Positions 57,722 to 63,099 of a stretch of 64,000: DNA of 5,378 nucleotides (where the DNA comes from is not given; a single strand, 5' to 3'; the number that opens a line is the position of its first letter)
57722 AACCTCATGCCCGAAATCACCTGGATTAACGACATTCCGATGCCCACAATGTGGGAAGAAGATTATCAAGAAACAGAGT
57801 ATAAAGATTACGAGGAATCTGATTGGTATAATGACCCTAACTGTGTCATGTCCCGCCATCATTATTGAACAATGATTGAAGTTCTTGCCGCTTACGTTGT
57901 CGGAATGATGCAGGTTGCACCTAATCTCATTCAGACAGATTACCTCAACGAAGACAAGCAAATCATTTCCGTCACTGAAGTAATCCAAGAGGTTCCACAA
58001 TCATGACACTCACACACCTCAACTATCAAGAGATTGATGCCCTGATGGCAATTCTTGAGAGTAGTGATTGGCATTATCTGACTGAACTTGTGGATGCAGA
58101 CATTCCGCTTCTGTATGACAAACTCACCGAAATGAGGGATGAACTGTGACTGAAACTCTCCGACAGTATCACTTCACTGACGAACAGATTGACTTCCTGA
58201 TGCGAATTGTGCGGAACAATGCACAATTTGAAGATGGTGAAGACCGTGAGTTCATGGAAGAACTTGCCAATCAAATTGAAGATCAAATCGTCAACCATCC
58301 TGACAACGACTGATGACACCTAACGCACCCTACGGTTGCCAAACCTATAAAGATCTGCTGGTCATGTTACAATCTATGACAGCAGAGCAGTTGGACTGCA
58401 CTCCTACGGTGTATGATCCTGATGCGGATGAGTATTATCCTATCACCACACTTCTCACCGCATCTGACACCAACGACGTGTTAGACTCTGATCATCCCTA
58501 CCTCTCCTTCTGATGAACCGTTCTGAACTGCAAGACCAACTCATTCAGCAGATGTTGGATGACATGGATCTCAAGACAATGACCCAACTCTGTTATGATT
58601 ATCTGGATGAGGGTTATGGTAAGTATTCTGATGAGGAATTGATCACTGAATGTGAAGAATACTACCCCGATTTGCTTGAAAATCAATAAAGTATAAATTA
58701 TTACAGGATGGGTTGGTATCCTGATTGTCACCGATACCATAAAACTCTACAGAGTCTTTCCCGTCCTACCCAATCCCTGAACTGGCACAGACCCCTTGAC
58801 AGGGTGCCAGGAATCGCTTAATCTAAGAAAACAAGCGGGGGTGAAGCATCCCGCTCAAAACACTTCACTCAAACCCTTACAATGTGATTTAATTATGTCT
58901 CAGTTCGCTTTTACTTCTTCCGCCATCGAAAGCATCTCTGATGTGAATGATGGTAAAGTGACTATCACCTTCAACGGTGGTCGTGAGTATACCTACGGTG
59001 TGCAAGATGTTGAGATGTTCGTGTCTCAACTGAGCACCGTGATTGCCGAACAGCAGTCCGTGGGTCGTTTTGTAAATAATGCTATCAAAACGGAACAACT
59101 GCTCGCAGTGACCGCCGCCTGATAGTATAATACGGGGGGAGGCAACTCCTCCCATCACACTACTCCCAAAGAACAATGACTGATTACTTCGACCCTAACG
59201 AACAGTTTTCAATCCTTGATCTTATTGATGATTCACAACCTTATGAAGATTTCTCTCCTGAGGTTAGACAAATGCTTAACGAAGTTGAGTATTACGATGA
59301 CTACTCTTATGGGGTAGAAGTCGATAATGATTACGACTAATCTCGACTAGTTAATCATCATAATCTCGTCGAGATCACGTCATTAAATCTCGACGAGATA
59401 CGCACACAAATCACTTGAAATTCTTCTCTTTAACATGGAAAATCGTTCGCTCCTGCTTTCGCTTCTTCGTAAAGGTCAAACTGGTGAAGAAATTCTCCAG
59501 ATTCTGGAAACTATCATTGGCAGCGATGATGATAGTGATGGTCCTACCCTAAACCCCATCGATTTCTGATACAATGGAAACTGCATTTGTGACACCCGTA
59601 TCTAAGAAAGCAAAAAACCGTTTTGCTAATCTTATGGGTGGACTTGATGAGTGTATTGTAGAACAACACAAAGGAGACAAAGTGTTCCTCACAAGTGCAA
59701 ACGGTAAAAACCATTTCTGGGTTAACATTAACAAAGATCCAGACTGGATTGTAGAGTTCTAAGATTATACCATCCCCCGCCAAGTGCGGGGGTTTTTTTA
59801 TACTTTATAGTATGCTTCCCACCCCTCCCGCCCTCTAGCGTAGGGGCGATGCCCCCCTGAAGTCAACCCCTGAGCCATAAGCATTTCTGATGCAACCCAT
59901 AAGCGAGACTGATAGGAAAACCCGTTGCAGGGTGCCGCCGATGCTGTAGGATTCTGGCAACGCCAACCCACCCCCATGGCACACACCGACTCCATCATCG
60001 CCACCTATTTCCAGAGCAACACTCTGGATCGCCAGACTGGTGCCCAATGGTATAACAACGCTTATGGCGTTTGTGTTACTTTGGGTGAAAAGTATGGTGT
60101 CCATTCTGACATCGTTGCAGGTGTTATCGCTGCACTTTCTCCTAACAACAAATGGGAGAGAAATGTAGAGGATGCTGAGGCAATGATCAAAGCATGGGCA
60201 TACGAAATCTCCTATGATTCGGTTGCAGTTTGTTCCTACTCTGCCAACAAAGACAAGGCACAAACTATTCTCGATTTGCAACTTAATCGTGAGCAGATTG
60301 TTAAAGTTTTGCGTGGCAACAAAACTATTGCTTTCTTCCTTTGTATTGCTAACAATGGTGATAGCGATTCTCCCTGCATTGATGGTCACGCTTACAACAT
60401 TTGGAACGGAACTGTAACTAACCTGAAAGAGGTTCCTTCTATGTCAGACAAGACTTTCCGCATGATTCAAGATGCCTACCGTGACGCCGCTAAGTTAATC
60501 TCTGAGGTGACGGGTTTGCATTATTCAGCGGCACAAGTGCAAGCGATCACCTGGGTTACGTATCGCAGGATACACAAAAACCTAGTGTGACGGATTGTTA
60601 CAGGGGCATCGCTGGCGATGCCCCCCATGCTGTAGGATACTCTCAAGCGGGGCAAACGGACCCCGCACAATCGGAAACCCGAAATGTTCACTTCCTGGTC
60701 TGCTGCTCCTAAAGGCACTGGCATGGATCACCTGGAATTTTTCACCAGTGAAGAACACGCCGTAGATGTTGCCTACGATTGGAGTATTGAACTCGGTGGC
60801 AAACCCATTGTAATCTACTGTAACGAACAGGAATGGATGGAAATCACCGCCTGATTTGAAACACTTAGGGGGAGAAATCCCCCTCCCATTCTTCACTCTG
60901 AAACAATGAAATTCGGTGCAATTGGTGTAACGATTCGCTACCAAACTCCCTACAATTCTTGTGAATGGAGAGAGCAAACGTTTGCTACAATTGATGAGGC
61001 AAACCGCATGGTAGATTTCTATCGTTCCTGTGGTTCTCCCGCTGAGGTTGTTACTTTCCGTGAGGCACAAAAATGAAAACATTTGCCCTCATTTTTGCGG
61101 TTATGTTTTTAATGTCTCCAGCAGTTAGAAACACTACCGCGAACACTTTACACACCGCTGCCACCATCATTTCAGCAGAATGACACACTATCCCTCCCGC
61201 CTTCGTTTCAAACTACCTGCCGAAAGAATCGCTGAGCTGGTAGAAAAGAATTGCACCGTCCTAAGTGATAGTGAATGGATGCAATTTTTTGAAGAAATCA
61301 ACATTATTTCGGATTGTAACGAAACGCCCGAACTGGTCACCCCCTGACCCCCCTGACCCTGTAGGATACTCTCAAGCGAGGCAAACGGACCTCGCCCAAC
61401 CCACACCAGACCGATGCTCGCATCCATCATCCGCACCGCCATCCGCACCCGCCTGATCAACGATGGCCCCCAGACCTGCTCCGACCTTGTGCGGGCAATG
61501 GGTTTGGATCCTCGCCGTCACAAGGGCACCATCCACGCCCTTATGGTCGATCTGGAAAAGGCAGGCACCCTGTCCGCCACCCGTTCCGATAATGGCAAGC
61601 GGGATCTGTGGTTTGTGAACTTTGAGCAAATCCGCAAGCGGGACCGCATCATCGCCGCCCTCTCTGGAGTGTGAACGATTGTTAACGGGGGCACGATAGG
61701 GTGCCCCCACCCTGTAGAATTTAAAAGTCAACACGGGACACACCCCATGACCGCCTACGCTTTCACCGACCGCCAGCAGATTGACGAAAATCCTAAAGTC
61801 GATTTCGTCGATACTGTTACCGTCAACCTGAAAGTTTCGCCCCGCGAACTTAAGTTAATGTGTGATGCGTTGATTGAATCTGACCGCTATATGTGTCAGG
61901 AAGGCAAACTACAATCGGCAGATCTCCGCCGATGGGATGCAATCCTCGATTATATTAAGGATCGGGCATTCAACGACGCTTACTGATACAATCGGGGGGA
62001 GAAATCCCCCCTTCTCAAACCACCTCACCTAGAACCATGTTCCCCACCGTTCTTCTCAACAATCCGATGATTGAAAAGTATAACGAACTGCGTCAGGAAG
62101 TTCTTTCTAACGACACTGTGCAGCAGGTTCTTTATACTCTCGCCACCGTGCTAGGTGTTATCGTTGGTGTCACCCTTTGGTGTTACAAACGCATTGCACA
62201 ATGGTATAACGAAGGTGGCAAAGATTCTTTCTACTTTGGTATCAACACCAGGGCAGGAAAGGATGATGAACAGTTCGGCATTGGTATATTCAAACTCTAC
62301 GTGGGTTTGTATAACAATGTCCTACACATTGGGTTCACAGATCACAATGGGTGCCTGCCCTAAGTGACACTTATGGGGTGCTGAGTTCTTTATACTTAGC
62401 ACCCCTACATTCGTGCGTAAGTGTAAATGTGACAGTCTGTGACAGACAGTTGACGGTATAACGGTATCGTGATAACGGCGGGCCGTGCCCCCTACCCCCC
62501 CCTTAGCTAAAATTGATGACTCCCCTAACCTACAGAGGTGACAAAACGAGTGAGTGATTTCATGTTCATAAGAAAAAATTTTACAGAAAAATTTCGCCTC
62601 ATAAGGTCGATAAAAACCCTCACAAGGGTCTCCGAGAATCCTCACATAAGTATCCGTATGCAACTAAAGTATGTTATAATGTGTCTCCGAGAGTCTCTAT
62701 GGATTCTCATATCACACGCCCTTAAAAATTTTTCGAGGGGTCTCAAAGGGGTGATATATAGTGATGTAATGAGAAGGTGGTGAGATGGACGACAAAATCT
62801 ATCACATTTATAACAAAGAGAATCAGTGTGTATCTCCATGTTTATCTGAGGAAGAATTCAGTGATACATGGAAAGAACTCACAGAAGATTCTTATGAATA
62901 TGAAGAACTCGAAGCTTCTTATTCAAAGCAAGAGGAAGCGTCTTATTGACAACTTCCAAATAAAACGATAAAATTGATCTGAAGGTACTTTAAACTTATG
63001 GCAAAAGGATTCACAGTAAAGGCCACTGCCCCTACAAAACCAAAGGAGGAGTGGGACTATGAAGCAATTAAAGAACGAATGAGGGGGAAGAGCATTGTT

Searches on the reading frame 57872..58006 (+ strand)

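Call 57: search_protein_families(library=pfam, max_evalue=1, proteins=[window:57872-58006:+])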
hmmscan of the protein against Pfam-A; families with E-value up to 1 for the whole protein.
window:57872-58006:+ (44 aa): 1 family
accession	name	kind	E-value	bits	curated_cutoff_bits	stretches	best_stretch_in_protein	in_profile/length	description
PF20660.2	DUF6812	-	0.0036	17.7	27.1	1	9-37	2-30/53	Family of unknown function (DUF6812)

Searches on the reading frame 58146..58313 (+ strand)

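Call 56: search_protein_families(library=pfam, max_evalue=1, proteins=[window:58146-58313:+])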
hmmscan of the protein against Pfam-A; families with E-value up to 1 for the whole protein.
window:58146-58313:+ (55 aa): 3 families
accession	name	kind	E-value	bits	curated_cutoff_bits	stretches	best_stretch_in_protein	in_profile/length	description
PF05085.17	DUF685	-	0.034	13.9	25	1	4-51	47-94/265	Protein of unknown function (DUF685)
PF07742.17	BTG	-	0.042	14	23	1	13-51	7-45/117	BTG family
PF01590.32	GAF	-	0.23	12.4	22.4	0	27-47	113-132/133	GAF domain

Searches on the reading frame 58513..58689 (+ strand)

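Call 56: search_protein_families(library=pfam, max_evalue=1, proteins=[window:58513-58689:+])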
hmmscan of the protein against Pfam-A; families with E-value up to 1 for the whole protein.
window:58513-58689:+ (58 aa): 1 family
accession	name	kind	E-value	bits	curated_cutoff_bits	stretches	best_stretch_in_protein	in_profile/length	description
PF24012.1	DUF7326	-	2.8e-13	50.4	27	1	3-57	11-69/76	Family of unknown function (DUF7326)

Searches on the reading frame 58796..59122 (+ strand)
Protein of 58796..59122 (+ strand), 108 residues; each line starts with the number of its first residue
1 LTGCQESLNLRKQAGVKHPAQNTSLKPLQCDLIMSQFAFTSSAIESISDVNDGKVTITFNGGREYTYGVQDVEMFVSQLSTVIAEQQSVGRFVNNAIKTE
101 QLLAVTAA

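Call 16: search_protein_families(library=pfam, max_evalue=0.01, proteins=[window:58796-59122:+])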
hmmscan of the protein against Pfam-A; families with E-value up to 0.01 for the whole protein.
window:58796-59122:+ (108 aa): 1 family
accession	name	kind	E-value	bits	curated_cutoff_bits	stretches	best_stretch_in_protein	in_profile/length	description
PF02792.19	Mago_nashi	-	0.0086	16.5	27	1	17-82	72-135/142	Mago nashi protein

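Call 17: search_protein_families(library=phrogs, max_evalue=0.01, proteins=[window:58796-59122:+])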
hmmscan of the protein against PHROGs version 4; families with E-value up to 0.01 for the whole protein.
window:58796-59122:+ (108 aa): 2 families
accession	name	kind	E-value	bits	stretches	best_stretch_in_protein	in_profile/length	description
phrog_4357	-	unknown function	2.6e-15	57.3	1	38-106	10-77/81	-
phrog_7365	-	unknown function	0.00022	21.8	1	38-100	9-69/79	-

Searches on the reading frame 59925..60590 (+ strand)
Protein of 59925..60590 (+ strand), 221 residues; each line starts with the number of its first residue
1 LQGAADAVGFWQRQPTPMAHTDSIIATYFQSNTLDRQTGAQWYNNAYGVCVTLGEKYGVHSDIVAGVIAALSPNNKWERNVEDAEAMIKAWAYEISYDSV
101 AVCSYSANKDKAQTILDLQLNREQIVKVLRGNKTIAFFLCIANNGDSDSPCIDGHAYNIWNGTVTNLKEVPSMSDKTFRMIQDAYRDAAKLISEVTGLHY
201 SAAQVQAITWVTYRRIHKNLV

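Call 16: search_protein_families(library=pfam, max_evalue=0.01, proteins=[window:59925-60590:+])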
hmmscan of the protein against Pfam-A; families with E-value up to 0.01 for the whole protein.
window:59925-60590:+ (221 aa): 1 family
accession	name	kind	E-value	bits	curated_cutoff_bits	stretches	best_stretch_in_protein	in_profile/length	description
PF23802.1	DUF7178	-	2.9e-41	142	27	1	18-214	13-190/193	Family of unknown function (DUF7178)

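Call 17: search_protein_families(library=phrogs, max_evalue=0.01, proteins=[window:59925-60590:+])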
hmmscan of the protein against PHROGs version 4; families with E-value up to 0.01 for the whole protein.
window:59925-60590:+ (221 aa): 2 families
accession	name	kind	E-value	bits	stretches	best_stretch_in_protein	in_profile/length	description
phrog_3842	-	unknown function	4.4e-52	178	1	19-218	17-205/206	-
phrog_2878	-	unknown function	1e-06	28.8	1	28-89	136-197/631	-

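Call 19: search_dna_similar(query=window:59925-60590:+, collection=phages, mode=protein, max_rows=25)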
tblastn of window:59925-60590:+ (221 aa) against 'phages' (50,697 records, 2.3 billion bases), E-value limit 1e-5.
Records with a match: 97; places in all: 105; records where one place covers at least 80% of the query: 94.
Best place of each record, by identity: <60% 97.
By first word of the organism name: Streptomyces 31; Mycobacterium 24; Microbacterium 7; Synechococcus 5; Roseobacter 5; Lentibacter 5; Siovirus 5; Cyanophage 4; Prochlorococcus 4; Celeribacter 2; and 4 more.
By host as written in the record: Mycobacterium smegmatis mc2 155 14; Streptomyces xanthochromogenes NRRL B-5410 13; - 6; Streptomyces lividans JI 1326 6; Lentibacter sp. SH36 5; Streptomyces sp. 4; Mycobacterium smegmatis mc#155 3; Mycobacterium phlei GTIS10 3; and 29 more.
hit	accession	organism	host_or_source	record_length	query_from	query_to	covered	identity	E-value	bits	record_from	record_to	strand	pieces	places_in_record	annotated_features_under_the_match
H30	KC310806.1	Synechococcus phage S-CBP2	Synechococcus sp. CB0208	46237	20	217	90%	43.3%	3e-42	157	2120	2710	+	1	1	hypothetical protein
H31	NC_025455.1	Synechococcus phage S-CBP2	Synechococcus sp. CB0208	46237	20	217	90%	43.3%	3e-42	157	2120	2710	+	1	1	hypothetical protein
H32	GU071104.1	Cyanophage NATL2A-133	Prochlorococcus sp. NATL2A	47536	23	217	88%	42.9%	1e-33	167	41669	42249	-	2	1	conserved hypothetical protein (x2)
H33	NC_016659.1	Cyanophage NATL2A-133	Prochlorococcus sp. NATL2A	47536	23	217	88%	42.9%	1e-33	167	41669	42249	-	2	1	hypothetical protein (x2)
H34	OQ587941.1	Synechococcus phage S-CRES3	Synechococcus sp.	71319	23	217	88%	42.4%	7e-38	144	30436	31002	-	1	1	N-glycosylase/DNA lyase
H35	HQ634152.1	Prochlorococcus phage P-SSP6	Prochlorococcus marinus MIT9515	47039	23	217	88%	41.9%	1e-40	152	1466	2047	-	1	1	hypothetical protein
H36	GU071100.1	Cyanophage 9515-10a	Prochlorococcus sp. MIT9515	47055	23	217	88%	41.9%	1e-40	152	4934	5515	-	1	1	gp9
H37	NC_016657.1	Cyanophage 9515-10a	Prochlorococcus sp. MIT9515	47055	23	217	88%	41.9%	1e-40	152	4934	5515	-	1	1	gp9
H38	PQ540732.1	Prochlorococcus phage P-SCSP-R27W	Prochlorococcus marinus str. NATL2A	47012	23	217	88%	41.9%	2e-40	152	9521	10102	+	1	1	record has no annotation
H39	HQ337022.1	Prochlorococcus phage P-SSP10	Prochlorococcus marinus NATL2A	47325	23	217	88%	41.2%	5e-40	150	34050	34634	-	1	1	hypothetical protein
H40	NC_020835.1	Prochlorococcus phage P-SSP10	Prochlorococcus marinus NATL2A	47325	23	217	88%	41.2%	5e-40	150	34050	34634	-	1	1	hypothetical protein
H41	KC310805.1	Synechococcus phage S-CBP42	Synechococcus sp. WH7803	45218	23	217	88%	41.1%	4e-33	131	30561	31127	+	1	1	hypothetical protein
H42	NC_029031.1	Synechococcus phage S-CBP42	Synechococcus sp. WH7803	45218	23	217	88%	41.1%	4e-33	131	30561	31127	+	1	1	hypothetical protein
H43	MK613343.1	Roseobacter phage CRP-1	Rhodobacteraceae bacterium FZCC0023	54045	23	217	88%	39.8%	4e-29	119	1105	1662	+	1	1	hypothetical protein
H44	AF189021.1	Roseobacter phage SIO1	Rosebacter SIO67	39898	17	217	91%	38.2%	3e-28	117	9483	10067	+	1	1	gp9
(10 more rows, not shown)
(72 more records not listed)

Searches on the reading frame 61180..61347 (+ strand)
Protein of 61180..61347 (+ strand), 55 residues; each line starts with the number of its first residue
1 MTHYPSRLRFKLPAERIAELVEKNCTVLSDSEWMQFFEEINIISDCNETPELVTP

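Call 57: search_protein_families(library=pfam, max_evalue=1, proteins=[window:61180-61347:+])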
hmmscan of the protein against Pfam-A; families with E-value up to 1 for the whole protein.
window:61180-61347:+ (55 aa): 1 family
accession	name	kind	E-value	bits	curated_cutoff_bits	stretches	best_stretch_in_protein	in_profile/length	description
PF20321.3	DUF6616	-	0.12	13.1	27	1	25-51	77-103/111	Family of unknown function (DUF6616)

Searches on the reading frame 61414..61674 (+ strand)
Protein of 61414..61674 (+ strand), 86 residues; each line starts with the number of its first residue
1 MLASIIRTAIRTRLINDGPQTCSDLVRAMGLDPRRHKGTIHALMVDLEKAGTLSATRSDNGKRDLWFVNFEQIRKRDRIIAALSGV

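Call 16: search_protein_families(library=pfam, max_evalue=0.01, proteins=[window:61414-61674:+])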
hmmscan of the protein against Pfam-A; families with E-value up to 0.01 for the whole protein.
window:61414-61674:+ (86 aa): 0 families

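Call 17: search_protein_families(library=phrogs, max_evalue=0.01, proteins=[window:61414-61674:+])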
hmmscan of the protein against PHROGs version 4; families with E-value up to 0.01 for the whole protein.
window:61414-61674:+ (86 aa): 0 families

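Call 57: search_protein_families(library=pfam, max_evalue=1, proteins=[window:61414-61674:+])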
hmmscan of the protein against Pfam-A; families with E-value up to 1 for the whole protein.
window:61414-61674:+ (86 aa): 0 families

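Call 99: find_homologous_proteins(query=window:61414-61674:+, max_evalue=0.001)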
Query window:61414-61674:+ (86 aa): 347 proteins with E <= 0.001 among 348 candidates; the best 120 are listed.
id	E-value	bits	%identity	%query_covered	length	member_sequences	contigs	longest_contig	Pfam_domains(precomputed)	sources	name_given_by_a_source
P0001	8.8e-49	180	99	100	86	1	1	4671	-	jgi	jgi:hypothetical protein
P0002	1.3e-47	176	95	100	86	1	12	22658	-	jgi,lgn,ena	jgi:hypothetical protein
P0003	1.3e-46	173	95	100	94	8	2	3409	-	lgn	-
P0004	9.5e-46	171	93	100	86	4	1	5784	-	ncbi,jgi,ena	jgi:hypothetical protein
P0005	1.3e-45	170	92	100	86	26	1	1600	-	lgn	-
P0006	2.7e-45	169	90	100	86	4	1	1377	-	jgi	jgi:hypothetical protein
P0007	7.6e-45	168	91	100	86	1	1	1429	-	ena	-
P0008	9.9e-45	167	90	100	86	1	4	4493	-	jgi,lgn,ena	jgi:predicted transcriptional regulator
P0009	2.9e-44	166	90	100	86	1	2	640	-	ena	-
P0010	3.7e-44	165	91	100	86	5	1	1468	-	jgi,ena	-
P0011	3.7e-44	165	90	100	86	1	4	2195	-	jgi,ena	jgi:hypothetical protein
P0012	1.2e-43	164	88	100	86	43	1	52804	-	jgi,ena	jgi:hypothetical protein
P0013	2.7e-43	163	88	100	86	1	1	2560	-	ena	-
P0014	7.6e-43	161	88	100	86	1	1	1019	-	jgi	-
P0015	2.1e-42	160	87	100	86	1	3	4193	-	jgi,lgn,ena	-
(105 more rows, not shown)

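Call 107: predict_structure(alignment_id=A2)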
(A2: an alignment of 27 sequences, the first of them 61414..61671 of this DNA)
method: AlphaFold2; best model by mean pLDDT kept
length: 86 residues; sequences in the alignment: 27
mean_pLDDT: 79.6   pTM: 0.65
mean pLDDT of the five models: 79.6, 76.2, 74.9, 73.0, 68.5
residues with pLDDT >= 90: 2; 70-90: 66; 50-70: 17; < 50: 1
segments of 3 or more residues with pLDDT < 50: none
pLDDT, mean of each block of 10 residues (from residue 1): 76 85 87 87 88 84 82 61 59
secondary structure, 60 per line:
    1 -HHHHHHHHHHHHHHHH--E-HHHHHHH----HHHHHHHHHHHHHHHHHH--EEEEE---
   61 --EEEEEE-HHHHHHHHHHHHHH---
elements in order: H2-17 H22-28 H33-50 E53-57 E63-68 H70-83

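Call 109: fold_search(model_id=the predicted structure, library=pdb)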
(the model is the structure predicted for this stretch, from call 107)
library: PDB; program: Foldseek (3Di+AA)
matches with E <= 10: 1232; with E <= 0.001: 0
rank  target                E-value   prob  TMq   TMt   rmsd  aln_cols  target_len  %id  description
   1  6pln_B                1.5e-03  1.00  0.60  0.52   5.3        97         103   18  X-ray crystal structure of Pyrococcus furiosus general transcription factor TFE-alpha (released 2020-07-08)
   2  6xjf_G                2.0e-03  1.00  0.60  0.50   5.3        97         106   18  X-ray crystal structure of Pyrococcus furiosus general transcription factor TFE-alpha (SeMet labeled protein) (released 2020-07-08)
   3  4kmf_A                2.2e-03  1.00  0.67  0.91   1.4        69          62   16  Crystal structure of Zalpha domain from Carassius auratus PKZ in complex with Z-DNA (released 2013-07-03)
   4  4fht_A                2.3e-03  1.00  0.60  0.38   4.9        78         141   23  Crystal Structure of the PcaV transcriptional regulator from Streptomyces coelicolor in complex with its natural ligan (released 2013-04-24)
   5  5j6x_B                2.5e-03  1.00  0.66  0.85   2.1        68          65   24  Crystal structure of the apo-Zalpha of Zebrafish PKZ (released 2016-09-07)
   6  6xjf_B                2.5e-03  1.00  0.61  0.52   5.0        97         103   18  X-ray crystal structure of Pyrococcus furiosus general transcription factor TFE-alpha (SeMet labeled protein) (released 2020-07-08)
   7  3gfj                  2.6e-03  1.00  0.55  0.36   5.0        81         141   21  Crystal structure of the ST1710 mutant (R89A) protein (released 2009-08-25)
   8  3gfl                  3.0e-03  1.00  0.51  0.34   5.7        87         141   20  Crystal structure of the ST1710 mutant (R90A) protein (released 2009-08-25)
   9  3gfm                  3.7e-03  1.00  0.51  0.34   5.6        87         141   20  Crystal structure of the ST1710 mutant (K91A) protein (released 2009-08-25)
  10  3elk_B                4.0e-03  1.00  0.59  0.50   9.6       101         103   15  Crystal structure of putative transcriptional regulator TA0346 from Thermoplasma acidophilum (released 2008-09-30)
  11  4fht_B                4.5e-03  1.00  0.59  0.38   5.0        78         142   22  Crystal Structure of the PcaV transcriptional regulator from Streptomyces coelicolor in complex with its natural ligan (released 2013-04-24)
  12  4yif_B                5.2e-03  1.00  0.56  0.36   5.8        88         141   16  Crystal structure of Rv0880 (released 2015-06-10)
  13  2yr2_A                5.2e-03  1.00  0.52  0.34   5.8        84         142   17  Crystal Structure of the Hypothetical regulator from Sulfolobus tokodaii (released 2007-10-02)
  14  9u7b_A                5.6e-03  1.00  0.60  0.37   4.8        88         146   20  Crystal structure of Rv0042c (released 2026-03-25)
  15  6pln_A                6.4e-03  1.00  0.62  0.52   5.6        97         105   18  X-ray crystal structure of Pyrococcus furiosus general transcription factor TFE-alpha (released 2020-07-08)
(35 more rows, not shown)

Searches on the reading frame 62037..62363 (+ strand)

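Call 16: search_protein_families(library=pfam, max_evalue=0.01, proteins=[window:62037-62363:+])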
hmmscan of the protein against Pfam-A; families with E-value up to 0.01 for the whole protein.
window:62037-62363:+ (108 aa): 1 family
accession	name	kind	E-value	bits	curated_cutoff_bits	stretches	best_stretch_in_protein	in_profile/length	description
PF25631.1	Inovirus_capsid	-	0.0071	16.6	27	0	36-57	20-41/41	Inovirus capsid protein family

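Call 17: search_protein_families(library=phrogs, max_evalue=0.01, proteins=[window:62037-62363:+])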
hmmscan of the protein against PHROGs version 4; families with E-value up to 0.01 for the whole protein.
window:62037-62363:+ (108 aa): 0 families

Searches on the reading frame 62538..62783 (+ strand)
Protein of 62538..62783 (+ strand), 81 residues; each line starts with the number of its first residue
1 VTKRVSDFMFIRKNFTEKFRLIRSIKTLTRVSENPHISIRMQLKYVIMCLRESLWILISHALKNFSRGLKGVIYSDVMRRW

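Call 57: search_protein_families(library=pfam, max_evalue=1, proteins=[window:62538-62783:+])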
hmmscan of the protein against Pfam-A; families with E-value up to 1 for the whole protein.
window:62538-62783:+ (81 aa): 2 families
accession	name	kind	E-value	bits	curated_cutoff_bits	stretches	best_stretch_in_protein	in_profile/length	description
PF03943.19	TAP_C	-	0.074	13.1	21.3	1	40-66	11-36/49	TAP C-terminal domain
PF08064.18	UME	-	0.079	13.3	23.2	1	12-54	23-62/102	UME (NUC010) domain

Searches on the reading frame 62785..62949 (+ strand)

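Call 57: search_protein_families(library=pfam, max_evalue=1, proteins=[window:62785-62949:+])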
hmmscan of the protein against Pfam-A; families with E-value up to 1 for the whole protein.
window:62785-62949:+ (54 aa): 1 family
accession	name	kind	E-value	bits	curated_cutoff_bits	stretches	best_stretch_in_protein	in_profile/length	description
PF13026.12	DUF3887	-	0.029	15.5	31.8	1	8-49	16-57/91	Protein of unknown function (DUF3887)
